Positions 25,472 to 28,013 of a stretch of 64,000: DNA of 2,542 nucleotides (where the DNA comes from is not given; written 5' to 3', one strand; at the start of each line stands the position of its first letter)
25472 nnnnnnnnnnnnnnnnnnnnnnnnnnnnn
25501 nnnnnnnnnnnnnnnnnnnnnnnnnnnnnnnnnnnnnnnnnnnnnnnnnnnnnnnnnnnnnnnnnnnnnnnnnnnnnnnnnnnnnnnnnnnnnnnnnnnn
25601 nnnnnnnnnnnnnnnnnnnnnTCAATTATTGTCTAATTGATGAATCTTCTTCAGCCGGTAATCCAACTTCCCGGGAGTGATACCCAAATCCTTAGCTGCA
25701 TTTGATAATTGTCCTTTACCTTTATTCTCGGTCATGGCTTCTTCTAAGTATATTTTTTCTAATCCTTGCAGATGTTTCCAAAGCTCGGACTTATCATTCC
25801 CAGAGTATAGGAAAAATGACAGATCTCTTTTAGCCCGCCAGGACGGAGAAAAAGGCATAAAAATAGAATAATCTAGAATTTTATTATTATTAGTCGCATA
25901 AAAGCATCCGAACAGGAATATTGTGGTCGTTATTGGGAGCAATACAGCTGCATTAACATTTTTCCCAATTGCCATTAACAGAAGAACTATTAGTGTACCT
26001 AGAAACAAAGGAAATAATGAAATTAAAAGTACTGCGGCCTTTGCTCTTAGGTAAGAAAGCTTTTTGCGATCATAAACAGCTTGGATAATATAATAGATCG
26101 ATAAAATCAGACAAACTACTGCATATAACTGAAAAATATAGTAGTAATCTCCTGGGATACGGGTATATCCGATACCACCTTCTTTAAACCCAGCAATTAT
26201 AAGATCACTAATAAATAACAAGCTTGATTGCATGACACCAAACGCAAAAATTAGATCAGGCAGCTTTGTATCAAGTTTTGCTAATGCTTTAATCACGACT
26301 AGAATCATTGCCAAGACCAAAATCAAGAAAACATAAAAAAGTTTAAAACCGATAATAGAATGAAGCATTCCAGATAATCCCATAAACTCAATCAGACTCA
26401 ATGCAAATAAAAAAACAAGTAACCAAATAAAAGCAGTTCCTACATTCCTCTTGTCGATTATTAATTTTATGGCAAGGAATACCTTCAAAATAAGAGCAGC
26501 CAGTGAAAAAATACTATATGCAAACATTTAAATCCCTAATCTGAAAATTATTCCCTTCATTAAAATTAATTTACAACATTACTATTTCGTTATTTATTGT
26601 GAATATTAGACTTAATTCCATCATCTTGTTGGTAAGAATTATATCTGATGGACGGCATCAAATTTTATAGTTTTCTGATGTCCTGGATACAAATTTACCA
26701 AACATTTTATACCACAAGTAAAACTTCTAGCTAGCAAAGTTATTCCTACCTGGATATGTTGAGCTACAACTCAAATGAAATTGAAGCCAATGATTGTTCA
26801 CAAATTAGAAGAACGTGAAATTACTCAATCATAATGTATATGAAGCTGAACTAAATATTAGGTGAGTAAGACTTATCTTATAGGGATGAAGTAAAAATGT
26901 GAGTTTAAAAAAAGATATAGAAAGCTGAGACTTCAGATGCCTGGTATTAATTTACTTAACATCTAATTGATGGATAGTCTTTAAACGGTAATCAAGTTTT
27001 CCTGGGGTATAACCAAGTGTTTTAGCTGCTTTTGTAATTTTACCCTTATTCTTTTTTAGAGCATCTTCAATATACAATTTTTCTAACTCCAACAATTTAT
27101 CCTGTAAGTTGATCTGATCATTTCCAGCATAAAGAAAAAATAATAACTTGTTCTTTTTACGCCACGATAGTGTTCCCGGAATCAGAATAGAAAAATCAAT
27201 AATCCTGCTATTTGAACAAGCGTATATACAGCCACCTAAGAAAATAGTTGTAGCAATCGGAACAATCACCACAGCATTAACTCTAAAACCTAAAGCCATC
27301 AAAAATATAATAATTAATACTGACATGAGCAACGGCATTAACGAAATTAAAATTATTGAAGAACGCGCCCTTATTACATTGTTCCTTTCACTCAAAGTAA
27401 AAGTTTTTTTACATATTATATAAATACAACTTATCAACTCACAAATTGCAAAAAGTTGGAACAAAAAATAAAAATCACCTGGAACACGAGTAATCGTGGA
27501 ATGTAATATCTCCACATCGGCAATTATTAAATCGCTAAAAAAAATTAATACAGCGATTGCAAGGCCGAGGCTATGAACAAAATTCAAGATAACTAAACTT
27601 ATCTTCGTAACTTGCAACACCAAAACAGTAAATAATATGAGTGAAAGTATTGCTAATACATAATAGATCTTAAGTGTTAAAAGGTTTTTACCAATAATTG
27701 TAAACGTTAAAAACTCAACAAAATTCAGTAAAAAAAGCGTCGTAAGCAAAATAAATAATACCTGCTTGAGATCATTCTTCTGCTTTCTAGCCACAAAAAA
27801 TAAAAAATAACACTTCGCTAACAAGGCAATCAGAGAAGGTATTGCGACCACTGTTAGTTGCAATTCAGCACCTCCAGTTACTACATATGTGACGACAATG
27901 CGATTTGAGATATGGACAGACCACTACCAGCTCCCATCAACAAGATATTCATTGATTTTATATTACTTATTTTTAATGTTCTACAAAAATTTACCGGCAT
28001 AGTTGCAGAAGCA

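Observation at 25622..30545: AT-rich island with a stand-alone KAS III-type condensing enzyme among three paralogous 7-TM/Fis-HTH membrane proteins (candidate lipid-signal synthase plus in-membrane receptor-regulator module)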

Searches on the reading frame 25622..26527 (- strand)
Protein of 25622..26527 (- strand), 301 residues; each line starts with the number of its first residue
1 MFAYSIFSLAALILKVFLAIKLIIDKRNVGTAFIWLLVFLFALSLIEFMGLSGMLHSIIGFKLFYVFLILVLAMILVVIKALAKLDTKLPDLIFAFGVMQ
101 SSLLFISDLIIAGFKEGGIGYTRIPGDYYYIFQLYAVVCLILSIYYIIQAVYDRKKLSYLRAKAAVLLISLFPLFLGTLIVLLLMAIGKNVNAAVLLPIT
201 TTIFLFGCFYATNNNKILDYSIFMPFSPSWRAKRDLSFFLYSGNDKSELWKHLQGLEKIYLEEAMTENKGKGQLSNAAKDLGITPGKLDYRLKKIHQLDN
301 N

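Call 3: search_protein_families(library=pfam, proteins=[window:25622-26527:-], max_evalue=1)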
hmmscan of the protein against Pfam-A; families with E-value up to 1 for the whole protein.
window:25622-26527:- (301 aa): 4 families
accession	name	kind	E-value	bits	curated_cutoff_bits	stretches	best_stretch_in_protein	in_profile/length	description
PF02954.25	HTH_8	-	8.6e-05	22.6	22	1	256-294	5-41/42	Bacterial regulatory protein, Fis family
PF20987.3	I-TevI_DNA-bd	-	0.1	13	27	1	275-293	25-43/51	Intron-encoded endonuclease 1, DNA-binding domain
PF13556.12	HTH_30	-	0.18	12.1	27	1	272-298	13-39/59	PucR C-terminal helix-turn-helix domain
PF13980.11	UPF0370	-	0.19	12.2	28.1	1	64-88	8-32/61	Uncharacterised protein family (UPF0370)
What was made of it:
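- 25622..26527 (-): Paralog A: 7TM (HisKA_7TM-related) + Fis-type HTH_8 membrane regulator, 301 aa; likely an extra ('solo'-type) receptor. HTH_8 22.6 bits at residues 256-294 (call 3).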

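Call 4: search_protein_families(library=ncbifam, proteins=[window:25622-26527:-], max_evalue=1)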
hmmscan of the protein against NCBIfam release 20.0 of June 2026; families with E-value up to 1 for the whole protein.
window:25622-26527:- (301 aa): 1 family
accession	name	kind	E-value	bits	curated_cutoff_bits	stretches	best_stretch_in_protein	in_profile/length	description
NF041906.1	V4R_TF_MobR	exception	0.056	11.9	999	1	257-295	508-544/544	phenol degradation transcriptional regulator MobR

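Call 90: search_protein_families(library=padloc, proteins=[window:25622-26527:-], max_evalue=0.01)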
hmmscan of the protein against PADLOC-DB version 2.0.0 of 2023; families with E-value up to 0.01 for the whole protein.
window:25622-26527:- (301 aa): 0 families

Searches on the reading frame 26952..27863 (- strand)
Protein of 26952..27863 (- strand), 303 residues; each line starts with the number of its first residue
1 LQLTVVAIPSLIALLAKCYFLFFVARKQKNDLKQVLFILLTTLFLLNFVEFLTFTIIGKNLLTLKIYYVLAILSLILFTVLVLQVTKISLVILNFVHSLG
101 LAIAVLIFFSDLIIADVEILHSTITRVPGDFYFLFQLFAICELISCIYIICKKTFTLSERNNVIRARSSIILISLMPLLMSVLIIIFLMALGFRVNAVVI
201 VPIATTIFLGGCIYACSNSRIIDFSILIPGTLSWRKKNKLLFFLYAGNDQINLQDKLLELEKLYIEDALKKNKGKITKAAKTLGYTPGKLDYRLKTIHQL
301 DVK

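Call 3: search_protein_families(library=pfam, proteins=[window:26952-27863:-], max_evalue=1)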
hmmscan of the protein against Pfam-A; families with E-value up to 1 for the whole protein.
window:26952-27863:- (303 aa): 2 families
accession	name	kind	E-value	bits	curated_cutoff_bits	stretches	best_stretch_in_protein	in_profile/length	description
PF02954.25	HTH_8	-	1e-08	35.2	22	1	259-295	4-40/42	Bacterial regulatory protein, Fis family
PF05889.19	SepSecS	-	0.31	10.1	21.1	1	174-217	52-96/389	O-phosphoseryl-tRNA(Sec) selenium transferase, SepSecS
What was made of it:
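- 26952..27863 (-): Paralog B: 7TM + HTH_8 regulator, 303 aa, TTG start 17 nt after the enzyme stop; the conserved partner position of the cassette. HTH_8 35.2 bits (call 3).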

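Call 4: search_protein_families(library=ncbifam, proteins=[window:26952-27863:-], max_evalue=1)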
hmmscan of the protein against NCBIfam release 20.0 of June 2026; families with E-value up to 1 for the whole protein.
window:26952-27863:- (303 aa): 4 families
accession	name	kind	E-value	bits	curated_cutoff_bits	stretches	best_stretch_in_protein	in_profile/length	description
NF041906.1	V4R_TF_MobR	exception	0.0077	14.8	999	1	252-296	499-543/544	phenol degradation transcriptional regulator MobR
NF041552.1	TF_PrdR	equivalog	0.015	13.6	795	1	248-296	527-575/577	sigma-54 dependent transcriptional regulator PrdR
TIGR01818.1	ntrC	equivalog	0.12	11.1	558.6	1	251-295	416-461/463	nitrogen regulation protein NR(I)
TIGR03017.1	EpsF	equivalog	0.15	10.7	422.75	1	162-206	8-52/444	chain length determinant protein EpsF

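Call 90: search_protein_families(library=padloc, proteins=[window:26952-27863:-], max_evalue=0.01)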
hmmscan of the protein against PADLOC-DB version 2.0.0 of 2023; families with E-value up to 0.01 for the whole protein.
window:26952-27863:- (303 aa): 1 family
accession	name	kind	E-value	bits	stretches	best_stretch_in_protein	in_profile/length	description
PDLC01995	RtcR_PspF2--CARF_AAA_HTH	-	0.00012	19.4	1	248-296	429-477/481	-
